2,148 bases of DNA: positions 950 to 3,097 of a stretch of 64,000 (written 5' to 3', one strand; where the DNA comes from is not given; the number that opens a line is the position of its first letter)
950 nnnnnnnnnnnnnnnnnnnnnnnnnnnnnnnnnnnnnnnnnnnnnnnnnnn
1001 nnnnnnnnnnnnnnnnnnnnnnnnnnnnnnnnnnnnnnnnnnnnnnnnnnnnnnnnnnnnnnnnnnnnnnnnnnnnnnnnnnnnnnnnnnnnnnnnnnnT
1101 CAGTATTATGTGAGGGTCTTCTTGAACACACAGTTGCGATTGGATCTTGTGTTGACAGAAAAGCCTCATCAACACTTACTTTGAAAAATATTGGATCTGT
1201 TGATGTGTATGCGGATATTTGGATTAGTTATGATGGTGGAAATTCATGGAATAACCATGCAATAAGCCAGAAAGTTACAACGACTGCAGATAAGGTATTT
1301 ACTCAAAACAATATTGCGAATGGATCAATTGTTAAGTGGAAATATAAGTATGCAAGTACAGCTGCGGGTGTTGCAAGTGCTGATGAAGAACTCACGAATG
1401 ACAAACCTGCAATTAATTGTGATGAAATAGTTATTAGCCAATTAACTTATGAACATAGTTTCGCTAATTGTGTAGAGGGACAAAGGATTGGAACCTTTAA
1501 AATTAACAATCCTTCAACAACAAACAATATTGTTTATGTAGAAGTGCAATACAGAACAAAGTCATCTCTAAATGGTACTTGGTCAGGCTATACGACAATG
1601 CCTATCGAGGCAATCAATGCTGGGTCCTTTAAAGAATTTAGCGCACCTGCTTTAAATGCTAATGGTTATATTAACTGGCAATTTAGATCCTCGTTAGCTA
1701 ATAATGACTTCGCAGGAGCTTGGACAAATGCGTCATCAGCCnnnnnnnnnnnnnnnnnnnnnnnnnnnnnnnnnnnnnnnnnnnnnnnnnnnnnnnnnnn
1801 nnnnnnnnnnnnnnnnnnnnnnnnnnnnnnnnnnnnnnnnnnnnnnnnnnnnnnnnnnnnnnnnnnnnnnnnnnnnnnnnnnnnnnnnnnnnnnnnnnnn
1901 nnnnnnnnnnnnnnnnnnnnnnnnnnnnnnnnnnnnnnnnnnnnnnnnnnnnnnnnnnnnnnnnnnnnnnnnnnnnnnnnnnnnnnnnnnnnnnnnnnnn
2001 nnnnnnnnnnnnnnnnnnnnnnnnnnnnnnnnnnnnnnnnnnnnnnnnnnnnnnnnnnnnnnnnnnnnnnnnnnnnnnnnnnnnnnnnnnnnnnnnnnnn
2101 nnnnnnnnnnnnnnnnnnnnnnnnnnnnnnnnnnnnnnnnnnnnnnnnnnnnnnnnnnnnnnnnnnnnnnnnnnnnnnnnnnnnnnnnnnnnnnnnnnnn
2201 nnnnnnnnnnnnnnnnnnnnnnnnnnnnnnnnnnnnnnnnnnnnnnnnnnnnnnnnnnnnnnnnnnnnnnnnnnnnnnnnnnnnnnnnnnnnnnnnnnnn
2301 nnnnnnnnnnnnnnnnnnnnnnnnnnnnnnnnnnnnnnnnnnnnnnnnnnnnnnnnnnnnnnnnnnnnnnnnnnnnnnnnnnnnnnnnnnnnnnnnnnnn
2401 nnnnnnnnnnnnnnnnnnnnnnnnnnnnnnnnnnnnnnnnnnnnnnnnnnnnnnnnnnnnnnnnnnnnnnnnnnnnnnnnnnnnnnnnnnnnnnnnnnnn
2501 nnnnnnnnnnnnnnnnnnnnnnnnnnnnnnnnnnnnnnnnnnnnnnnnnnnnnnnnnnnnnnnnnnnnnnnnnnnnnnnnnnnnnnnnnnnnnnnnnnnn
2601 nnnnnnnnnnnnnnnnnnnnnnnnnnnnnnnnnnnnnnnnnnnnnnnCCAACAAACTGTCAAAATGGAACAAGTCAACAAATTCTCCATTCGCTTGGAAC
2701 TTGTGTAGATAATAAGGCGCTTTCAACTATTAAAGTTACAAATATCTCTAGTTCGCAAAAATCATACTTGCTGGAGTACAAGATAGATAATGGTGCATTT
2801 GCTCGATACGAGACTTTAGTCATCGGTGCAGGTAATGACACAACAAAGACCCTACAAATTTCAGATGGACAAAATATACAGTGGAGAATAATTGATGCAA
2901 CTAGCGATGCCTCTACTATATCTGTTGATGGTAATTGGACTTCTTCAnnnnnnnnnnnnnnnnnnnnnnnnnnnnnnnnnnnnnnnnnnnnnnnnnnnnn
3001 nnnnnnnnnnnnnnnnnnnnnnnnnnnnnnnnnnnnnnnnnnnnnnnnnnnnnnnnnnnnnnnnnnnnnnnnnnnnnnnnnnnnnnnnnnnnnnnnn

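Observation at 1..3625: Giant surface protein built from at least 10 tandem ~104-aa modules with a Cys-pair start and a WRYK finish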

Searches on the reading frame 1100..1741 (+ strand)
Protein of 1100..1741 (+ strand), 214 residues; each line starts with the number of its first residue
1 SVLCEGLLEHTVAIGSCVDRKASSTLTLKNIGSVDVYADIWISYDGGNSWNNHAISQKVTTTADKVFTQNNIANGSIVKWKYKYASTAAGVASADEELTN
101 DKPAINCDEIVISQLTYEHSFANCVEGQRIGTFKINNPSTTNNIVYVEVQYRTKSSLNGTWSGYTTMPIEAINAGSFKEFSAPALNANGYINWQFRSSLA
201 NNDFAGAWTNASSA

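Call 52: predict_structure(alignment_id=A2)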
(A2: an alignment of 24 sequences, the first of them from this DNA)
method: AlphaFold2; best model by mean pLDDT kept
length: 214 residues; sequences in the alignment: 24
mean_pLDDT: 90.3   pTM: 0.62
mean pLDDT of the five models: 90.3, 90.0, 89.9, 88.5, 88.5
residues with pLDDT >= 90: 157; 70-90: 45; 50-70: 12; < 50: 0
segments of 3 or more residues with pLDDT < 50: none
pLDDT, mean of each block of 10 residues (from residue 1): 78 87 95 96 96 97 95 92 95 91 76 84 93 92 88 93 95 95 93 91 83 67
secondary structure, 60 per line:
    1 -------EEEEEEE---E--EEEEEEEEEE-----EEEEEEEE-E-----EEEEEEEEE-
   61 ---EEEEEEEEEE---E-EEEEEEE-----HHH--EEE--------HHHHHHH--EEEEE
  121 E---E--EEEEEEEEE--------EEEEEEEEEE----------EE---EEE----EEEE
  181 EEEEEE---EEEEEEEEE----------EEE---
elements in order: E8-14 E21-30 E36-43 E51-59 E64-73 E79-85 E96-98 H107-113 E116-121 E128-136 E145-154 E170-172 E177-186 E190-198 E209-211
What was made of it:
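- In the two-module model the first Cys, unpartnered under my hypothesis, still has pLDDT ~78 (call 52). In the two-module model the first Cys region has pLDDT ~78 without a downstream partner (call 52).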

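Call 67: fold_search(model_id=the predicted structure, library=pdb)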
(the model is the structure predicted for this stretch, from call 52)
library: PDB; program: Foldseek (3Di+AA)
matches with E <= 10: 1536; with E <= 0.001: 86
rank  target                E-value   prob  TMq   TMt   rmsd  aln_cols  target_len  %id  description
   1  7uzs                  6.4e-06  1.00  0.49  0.21   6.4       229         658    8  Protein 4.2 (local refinement from consensus reconstruction of ankyrin complex classes) (released 2022-07-20)
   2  2ibg_B                1.8e-05  1.00  0.31  0.31  20.0       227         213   10  Crystal Structure of Hedgehog Bound to the FNIII Domains of Ihog (released 2006-10-24)
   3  8csw                  1.9e-05  1.00  0.46  0.20   6.5       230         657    7  Local refinement of protein 4.2 in Class 2 of erythrocyte ankyrin-1 complex (released 2022-07-20)
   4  4kkp_A                2.5e-05  1.00  0.34  0.32  15.8       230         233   14  Crystal structure of Vibrio cholerae RbmA (crystal form 2) (released 2013-05-22)
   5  4hsa_C                2.5e-05  1.00  0.47  0.40   7.5       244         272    9  Structure of interleukin 17a in complex with il17ra receptor (released 2013-05-22)
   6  4kkp_B                2.5e-05  1.00  0.33  0.30  16.1       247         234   14  Crystal structure of Vibrio cholerae RbmA (crystal form 2) (released 2013-05-22)
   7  4hsa_F                3.2e-05  1.00  0.49  0.41   7.4       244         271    9  Structure of interleukin 17a in complex with il17ra receptor (released 2013-05-22)
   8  8oxv_A                4.8e-05  1.00  0.52  0.21   5.9       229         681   10  Transglutaminase 3 zymogen in complex with DH patient-derived Fab DH63-B02 (released 2023-10-18)
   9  6kzb_B                5.4e-05  1.00  0.54  0.21   7.0       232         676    7  Transglutaminase2 complexed with calcium (released 2020-12-09)
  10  3jvf_C                5.6e-05  1.00  0.45  0.38   7.8       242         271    9  Crystal structure of an Interleukin-17 receptor complex (released 2009-10-20)
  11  6kzb_A                5.9e-05  1.00  0.51  0.21   6.1       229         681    6  Transglutaminase2 complexed with calcium (released 2020-12-09)
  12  8cs9_X                5.9e-05  1.00  0.48  0.21   6.3       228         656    7  Composite reconstruction of Class 1 of the erythrocyte ankyrin-1 complex (released 2022-07-20)
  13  3s3p_A                5.9e-05  1.00  0.47  0.21   6.5       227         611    9  Transglutaminase 2 in complex with a novel inhibitor (released 2012-06-06)
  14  4kkq_A                6.3e-05  1.00  0.33  0.31  16.1       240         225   14  Crystal structure of Vibrio cholerae RbmA (crystal form 1) (released 2013-05-22)
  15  2ibg_A                6.3e-05  1.00  0.30  0.30  20.0       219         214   11  Crystal Structure of Hedgehog Bound to the FNIII Domains of Ihog (released 2006-10-24)
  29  5n9b                  1.9e-04  1.00  0.39  0.36   9.1       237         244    9  Crystal Structure of unliganded human IL-17RA (released 2018-06-13)
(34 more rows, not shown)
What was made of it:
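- The two-module search returns tandem FN3 pairs (call 67).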

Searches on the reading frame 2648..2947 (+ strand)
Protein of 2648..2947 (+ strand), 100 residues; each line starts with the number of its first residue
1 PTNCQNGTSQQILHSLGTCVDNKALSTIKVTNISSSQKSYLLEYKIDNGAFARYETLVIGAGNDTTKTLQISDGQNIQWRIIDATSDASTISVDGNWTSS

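Call 19: search_solved_structures(query=A1, max_evalue=10, show_alignments=2)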
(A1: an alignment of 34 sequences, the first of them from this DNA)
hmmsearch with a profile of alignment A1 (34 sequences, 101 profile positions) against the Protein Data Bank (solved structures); distinct sequences matched with E-value up to 10: 9.
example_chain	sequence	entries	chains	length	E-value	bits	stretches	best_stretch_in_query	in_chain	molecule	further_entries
8prs_A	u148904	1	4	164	0.0057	20.2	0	58-89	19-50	nvBagel4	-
1eur_A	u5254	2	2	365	0.0076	19.8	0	25-76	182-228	SIALIDASE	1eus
8pra_A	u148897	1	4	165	0.017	18.7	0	58-89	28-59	Cell surface protein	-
6a48_A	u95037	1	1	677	0.051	17.2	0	35-85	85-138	Reelin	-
8jmw_A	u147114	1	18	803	0.097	16.3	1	19-73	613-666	S8 family serine peptidase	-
3a7q_A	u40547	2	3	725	0.19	15.4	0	33-54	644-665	Reelin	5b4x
2e26_A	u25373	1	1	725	0.19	15.4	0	33-54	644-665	Reelin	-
2vm9_A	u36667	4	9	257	0.39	14.3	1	37-78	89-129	DISCOIDIN-2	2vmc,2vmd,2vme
7lbu_A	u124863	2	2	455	0.46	14.1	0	40-78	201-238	Exo-alpha-sialidase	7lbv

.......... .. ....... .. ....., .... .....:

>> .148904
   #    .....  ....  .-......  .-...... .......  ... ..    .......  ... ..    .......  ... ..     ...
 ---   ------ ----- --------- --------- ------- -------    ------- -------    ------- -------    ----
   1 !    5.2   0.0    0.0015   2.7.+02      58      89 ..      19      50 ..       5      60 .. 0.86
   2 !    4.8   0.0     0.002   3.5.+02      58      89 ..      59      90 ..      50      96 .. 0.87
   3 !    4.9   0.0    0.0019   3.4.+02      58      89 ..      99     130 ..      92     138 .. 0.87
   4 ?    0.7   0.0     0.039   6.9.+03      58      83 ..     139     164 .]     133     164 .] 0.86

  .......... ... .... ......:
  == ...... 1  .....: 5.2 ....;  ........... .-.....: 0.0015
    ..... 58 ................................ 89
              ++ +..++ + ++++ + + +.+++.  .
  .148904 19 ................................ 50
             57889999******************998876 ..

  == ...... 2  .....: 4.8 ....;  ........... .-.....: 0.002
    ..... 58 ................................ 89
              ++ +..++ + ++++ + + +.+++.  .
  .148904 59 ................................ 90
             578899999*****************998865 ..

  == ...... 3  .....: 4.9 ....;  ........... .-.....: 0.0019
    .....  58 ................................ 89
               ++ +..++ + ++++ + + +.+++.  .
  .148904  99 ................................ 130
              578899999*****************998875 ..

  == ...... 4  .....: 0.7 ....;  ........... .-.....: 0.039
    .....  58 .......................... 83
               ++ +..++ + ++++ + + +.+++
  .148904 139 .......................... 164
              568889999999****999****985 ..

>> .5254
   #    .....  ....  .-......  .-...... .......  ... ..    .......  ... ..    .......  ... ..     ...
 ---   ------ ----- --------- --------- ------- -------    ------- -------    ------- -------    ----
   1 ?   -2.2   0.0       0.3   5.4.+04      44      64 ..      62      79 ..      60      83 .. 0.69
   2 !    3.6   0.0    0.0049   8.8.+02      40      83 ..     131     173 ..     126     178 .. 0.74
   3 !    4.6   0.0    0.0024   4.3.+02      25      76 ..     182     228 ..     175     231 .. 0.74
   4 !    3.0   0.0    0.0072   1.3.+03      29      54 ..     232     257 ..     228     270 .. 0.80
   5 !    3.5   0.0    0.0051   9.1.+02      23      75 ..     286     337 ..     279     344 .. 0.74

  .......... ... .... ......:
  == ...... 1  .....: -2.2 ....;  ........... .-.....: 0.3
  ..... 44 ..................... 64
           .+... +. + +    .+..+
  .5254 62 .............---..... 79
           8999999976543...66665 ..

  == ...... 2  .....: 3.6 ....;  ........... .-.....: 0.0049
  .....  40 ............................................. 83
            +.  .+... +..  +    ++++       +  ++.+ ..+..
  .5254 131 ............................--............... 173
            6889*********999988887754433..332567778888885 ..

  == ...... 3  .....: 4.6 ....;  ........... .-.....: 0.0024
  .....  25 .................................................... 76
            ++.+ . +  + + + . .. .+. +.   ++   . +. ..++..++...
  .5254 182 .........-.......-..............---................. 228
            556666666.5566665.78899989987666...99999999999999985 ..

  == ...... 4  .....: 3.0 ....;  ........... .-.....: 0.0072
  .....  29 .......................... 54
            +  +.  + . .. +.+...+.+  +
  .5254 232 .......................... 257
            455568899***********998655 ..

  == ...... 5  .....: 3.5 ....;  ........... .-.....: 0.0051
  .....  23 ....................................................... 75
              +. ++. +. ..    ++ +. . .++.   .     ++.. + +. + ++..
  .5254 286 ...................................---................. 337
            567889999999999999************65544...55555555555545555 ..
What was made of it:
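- Tried and rejected: Only Asp-box-type weak hits, E >= 0.006 (call 19).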

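Call 27: predict_structure(alignment_id=A1)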
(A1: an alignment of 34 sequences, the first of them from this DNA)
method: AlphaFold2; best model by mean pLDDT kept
length: 100 residues; sequences in the alignment: 34
mean_pLDDT: 82.9   pTM: 0.74
mean pLDDT of the five models: 82.9, 81.2, 80.8, 80.3, 80.2
residues with pLDDT >= 90: 61; 70-90: 15; 50-70: 15; < 50: 9
segments of 3 or more residues with pLDDT < 50: 1-6
pLDDT, mean of each block of 10 residues (from residue 1): 53 93 96 89 94 92 96 95 69 53
secondary structure, 60 per line:
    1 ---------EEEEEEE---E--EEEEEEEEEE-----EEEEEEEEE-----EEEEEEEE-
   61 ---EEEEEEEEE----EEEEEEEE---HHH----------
elements in order: E10-16 E23-32 E38-46 E52-59 E64-72 E77-84
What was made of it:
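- On FN3/Ig-like (E-set) fold superfamily: AF2 strand order (calls 27, 52).
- AF2 pLDDT is 82.9 for one module and 90.3 for two, with six long strands plus a short G strand (calls 27, 52). Strand A lies between the paired Cys (calls 27, 52). A 6-7-residue extended strand lies between the two Cys in both models (calls 27, 52). The module has ~100 aa and seven strands, not the ~130-150-aa jelly roll of discoidin or reelin subrepeats (calls 27, 52). In the single-module model, which lacks the next 'NC', both termini are disordered (call 27).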

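Call 29: search_protein_representatives(alignment_id=A1)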
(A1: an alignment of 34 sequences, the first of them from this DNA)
Query: 34 sequences, 101 profile positions. Proteins with E-value up to 0.001 (for the whole library): 756; up to 1e-10: 195; up to 1e-30: 37. The best 150 are listed.
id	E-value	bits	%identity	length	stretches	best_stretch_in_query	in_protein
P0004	1.9e-180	602.8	-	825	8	2-99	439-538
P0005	2.2e-137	464.6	-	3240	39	8-64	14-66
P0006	4.1e-128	434.8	-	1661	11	2-98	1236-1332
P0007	5.2e-121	412.0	-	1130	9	15-100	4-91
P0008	1.2e-108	372.3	-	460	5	1-98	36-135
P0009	5.3e-99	341.4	-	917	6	1-99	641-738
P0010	7.2e-99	340.9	-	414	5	1-99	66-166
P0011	4.1e-97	335.3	-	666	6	2-98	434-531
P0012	3.6e-77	271.3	-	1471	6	2-98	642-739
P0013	1.9e-76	268.9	-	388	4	1-97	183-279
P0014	2.0e-70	249.6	-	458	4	1-96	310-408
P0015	1.0e-64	231.3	-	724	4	1-99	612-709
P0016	3.5e-60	216.8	-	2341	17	22-88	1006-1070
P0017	3.8e-60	216.6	-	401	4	2-99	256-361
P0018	2.9e-58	210.6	-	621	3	1-99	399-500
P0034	7.0e-34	132.3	-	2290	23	29-93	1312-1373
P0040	2.2e-31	124.3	-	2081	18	4-64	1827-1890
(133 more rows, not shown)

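Call 30: search_protein_families(library=pfam, proteins=[P0005, P0016, P0034, P0040], max_evalue=0.01)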
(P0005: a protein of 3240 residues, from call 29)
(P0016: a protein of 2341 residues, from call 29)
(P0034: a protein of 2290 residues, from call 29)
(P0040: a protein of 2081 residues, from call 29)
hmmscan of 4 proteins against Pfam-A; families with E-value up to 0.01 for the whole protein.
P0005 (3240 aa): 3 families
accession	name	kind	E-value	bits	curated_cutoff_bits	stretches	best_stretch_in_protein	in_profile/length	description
PF13573.12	SprB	-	2e-292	942.9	28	40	19-52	5-37/37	SprB repeat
PF02012.26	BNR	-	3.5e-43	138.8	27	0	45-54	2-11/12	BNR/Asp-box repeat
PF15642.11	Tox-ODYAM1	-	4.7e-25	88.8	25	0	2126-2166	202-242/385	Toxin in Odyssella and Amoebophilus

P0016 (2341 aa): 6 families
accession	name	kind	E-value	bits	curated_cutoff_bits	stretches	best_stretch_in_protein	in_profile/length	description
PF00041.27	fn3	-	5.8e-70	232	25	7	1626-1704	5-79/84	Fibronectin type III domain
PF16656.11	Pur_ac_phosph_N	-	1.4e-54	183.1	30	6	465-532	12-86/93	Purple acid Phosphatase, N-terminal domain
PF23926.2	LtfC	-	4.1e-36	124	27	0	908-978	14-84/100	LtfC-like, beta-sandwich domain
PF00395.25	SLH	-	2.5e-26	91.8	20.8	3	2187-2229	2-44/44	S-layer homology domain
PF04234.18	CopC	-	1.9e-12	48.4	23.3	0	1800-1866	6-69/92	CopC domain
PF09829.14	DUF2057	-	3.1e-07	31.2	24.2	0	1455-1539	72-156/192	Uncharacterized protein conserved in bacteria (DUF2057)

P0034 (2290 aa): 8 families
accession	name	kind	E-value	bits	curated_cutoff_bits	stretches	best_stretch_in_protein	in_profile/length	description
PF00041.27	fn3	-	3.3e-284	918.6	25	23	1687-1776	2-82/84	Fibronectin type III domain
PF25788.1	Ig_Rha78A_N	-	3.8e-156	509.7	27.4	22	1301-1381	18-101/105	Rha78A-like, N-terminal immunoglobulin domain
PF25059.1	FN3_DSCAM-DSCAML_C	-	1.6e-116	381.4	39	12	2108-2173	14-77/89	DSCAM/DSCAML C-terminal Fn3-like domain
PF22633.2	F5_F8_type_C_2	-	1e-94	311.7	27.8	11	1108-1163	39-91/91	NedA-like, galactose-binding domain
PF03404.22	Mo-co_dimer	-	7.5e-31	107.4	22.7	0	1115-1146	41-70/138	Mo-co oxidoreductase dimerisation domain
PF16656.11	Pur_ac_phosph_N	-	2.1e-27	95.9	30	0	1691-1779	6-93/93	Purple acid Phosphatase, N-terminal domain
PF25519.1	ILCR1_N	-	1.2e-16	61.5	27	0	1499-1531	67-99/164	ILCR1 N-terminal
PF03174.19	CHB_HEX_C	-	3.5e-15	56.1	23.6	0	1815-1836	32-54/76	Chitobiase/beta-hexosaminidase C-terminal domain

P0040 (2081 aa): 12 families
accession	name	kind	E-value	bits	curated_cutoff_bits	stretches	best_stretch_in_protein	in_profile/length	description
PF21471.3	Reelin_subrepeat-B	-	4.7e-31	107.7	27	0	147-190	39-84/127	Reelin subrepeat B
PF01108.23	Tissue_fac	-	1e-22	80.4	27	0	1205-1269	22-89/107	Tissue factor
PF10415.14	FumaraseC_C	-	2.5e-18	66.7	32.5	0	686-698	2-14/54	Fumarase C C-terminus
PF03174.19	CHB_HEX_C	-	3.7e-18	65.7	23.6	0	263-280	35-52/76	Chitobiase/beta-hexosaminidase C-terminal domain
PF24316.1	Tli3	-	3.2e-16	60.3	27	0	443-473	70-102/129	T6SS Tli3 immunity protein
PF02012.26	BNR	-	3.6e-16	56.9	27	0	72-82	1-11/12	BNR/Asp-box repeat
PF19119.5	DUF5803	-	7.2e-09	35.9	25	0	323-364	111-150/196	Family of unknown function (DUF5803)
PF13448.11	DUF4114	-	2.2e-07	32.2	27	1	1772-1821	31-84/85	Domain of unknown function (DUF4114)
PF00834.25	Ribul_P_3_epim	-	4e-06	26.8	21.1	0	718-767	135-184/198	Ribulose-phosphate 3 epimerase family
PF23795.1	SH3_YKFC_2nd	-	4.9e-06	26.7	27.4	0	1201-1217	35-51/57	YKFC SH3b2 domain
PF12181.14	MogR_DNAbind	-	5.3e-06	26.8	25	0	1217-1257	61-99/151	DNA binding domain of the motility gene repressor (MogR)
PF17210.9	SdrD_B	-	6.7e-05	23.5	29.7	1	1983-2061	8-80/112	SdrD B-like domain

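Call 31: fold_search(model_id=the predicted structure, library=pdb)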
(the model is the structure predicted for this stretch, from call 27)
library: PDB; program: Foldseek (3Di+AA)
matches with E <= 10: 1345; with E <= 0.001: 4
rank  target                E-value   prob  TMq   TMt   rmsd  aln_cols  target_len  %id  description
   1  7lk7                  5.5e-04  1.00  0.53  0.11   8.1        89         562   13  Structure of the Exo-alpha-L-galactosidase BpGH29 from Bacteroides plebeius in complex with L-galactose (released 2022-02-09)
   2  7lnp_E                6.5e-04  1.00  0.53  0.12   8.2        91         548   13  Structure of the exo-alpha-L-galactosidase BpGH29 (D264N mutant) from Bacteroides plebeius in complex with paranitroph (released 2022-02-09)
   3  7ljj                  8.0e-04  1.00  0.53  0.11   3.0        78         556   15  Structure of the Exo-alpha-L-galactosidase BpGH29 from Bacteroides plebeius (released 2022-02-09)
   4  7lnp_A                9.0e-04  1.00  0.53  0.11   3.0        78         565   15  Structure of the exo-alpha-L-galactosidase BpGH29 (D264N mutant) from Bacteroides plebeius in complex with paranitroph (released 2022-02-09)
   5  7snk                  1.1e-03  1.00  0.52  0.11   3.0        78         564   15  Structure of Bacple_01702, a GH29 family glycoside hydrolase (released 2022-10-05)
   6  7lnp_D                1.2e-03  1.00  0.54  0.12   3.1        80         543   15  Structure of the exo-alpha-L-galactosidase BpGH29 (D264N mutant) from Bacteroides plebeius in complex with paranitroph (released 2022-02-09)
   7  5t98_A                2.5e-03  1.00  0.46  0.09   4.1        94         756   15  Crystal structure of BuGH2Awt (released 2017-09-13)
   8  5t99_A                2.6e-03  1.00  0.47  0.09   4.1        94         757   15  Crystal structure of BuGH2Awt in complex with Galactoisofagomine (released 2017-09-13)
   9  5t98_B                2.6e-03  1.00  0.46  0.09   4.2        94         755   15  Crystal structure of BuGH2Awt (released 2017-09-13)
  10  3o0l_A                4.3e-03  1.00  0.52  0.48   4.2        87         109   15  Crystal structure of a Pfam DUF1425 family member (Shew_1734) from Shewanella sp. pv-4 at 1.81 a resolution (released 2010-08-04)
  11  8xrt_D                4.5e-03  1.00  0.42  0.08   6.9       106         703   12  The crystal structure of a GH3 enzyme CcBgl3B (released 2024-04-10)
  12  5tf0_A                5.3e-03  1.00  0.51  0.08   4.7        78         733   15  Crystal Structure of Glycosil Hydrolase Family 3 N-Terminal Domain Protein from Bacteroides intestinalis (released 2016-10-05)
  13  4cu6                  5.3e-03  1.00  0.51  0.08   3.6        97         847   10  Unravelling the multiple functions of the architecturally intricate Streptococcus pneumoniae beta-galactosidase, BgaA (released 2014-08-20)
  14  3ac0_D                6.2e-03  0.85  0.26  0.05  13.0        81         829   12  Crystal structure of Beta-glucosidase from Kluyveromyces marxianus in complex with glucose (released 2010-08-11)
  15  8xrx_E                6.5e-03  1.00  0.42  0.09   5.6        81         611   12  The crystal structure of a GH3 enzyme CcBgl3B with glucose and gentiobiose (released 2024-04-10)
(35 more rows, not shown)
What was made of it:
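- Foldseek finds Ig/FN3-like accessory domains at TM ~0.5 (call 31) and tandem FN3 pairs such as Ihog, RbmA, IL-17RA and the transglutaminase barrels (call 67). The best single-domain Foldseek hits are accessory domains of glycoside hydrolases (call 31).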

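Call 32: search_protein_families(library=pfam, alignment_id=A1, max_evalue=1)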
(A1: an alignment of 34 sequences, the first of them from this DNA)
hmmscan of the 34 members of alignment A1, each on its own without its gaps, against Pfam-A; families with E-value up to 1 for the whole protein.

A. member 1, seq(100 aa): 0 families

B. families by the number of members that match (of 34 scanned): 34 families (the first 25 are shown)
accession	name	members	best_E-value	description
PF21471.3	Reelin_subrepeat-B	7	7.1e-05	Reelin subrepeat B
PF00754.31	F5_F8_type_C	5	0.0016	F5/8 type C domain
PF22633.2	F5_F8_type_C_2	5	0.0035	NedA-like, galactose-binding domain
PF19912.4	DUF6385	4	0.022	Domain of unknown function (DUF6385)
PF02012.26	BNR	3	0.046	BNR/Asp-box repeat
PF24316.1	Tli3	3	0.051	T6SS Tli3 immunity protein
PF03174.19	CHB_HEX_C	3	0.061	Chitobiase/beta-hexosaminidase C-terminal domain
PF22067.2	Cep192_D3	2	0.032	Cep192 domain 3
PF22352.2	K319L-like_PKD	1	0.0012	K319L-like, PKD domain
PF22544.2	HYDIN_VesB_CFA65-like_Ig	1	0.0025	HYDIN/CFA65/VesB-like, Ig-like domain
PF13027.11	DUF3888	1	0.004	Protein of unknown function (DUF3888)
PF24801.1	FNIII-A_GpJ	1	0.0047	Tip attachment protein J,FNIII-A domain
PF25788.1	Ig_Rha78A_N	1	0.0085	Rha78A-like, N-terminal immunoglobulin domain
PF02368.24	Big_2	1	0.011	Bacterial Ig-like domain (group 2)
PF19167.5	DUF5849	1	0.012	Family of unknown function (DUF5849)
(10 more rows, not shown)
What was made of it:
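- On BNR/Asp-box repeat (PF02012): The motif is visible in several modules (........, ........), and 3 of 34 modules hit BNR at E<=0.05 (call 32).
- Closest known: Asp-box. Same: It causes the weak hits to sialidase, reelin and BNR (calls 19, 30, 32).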
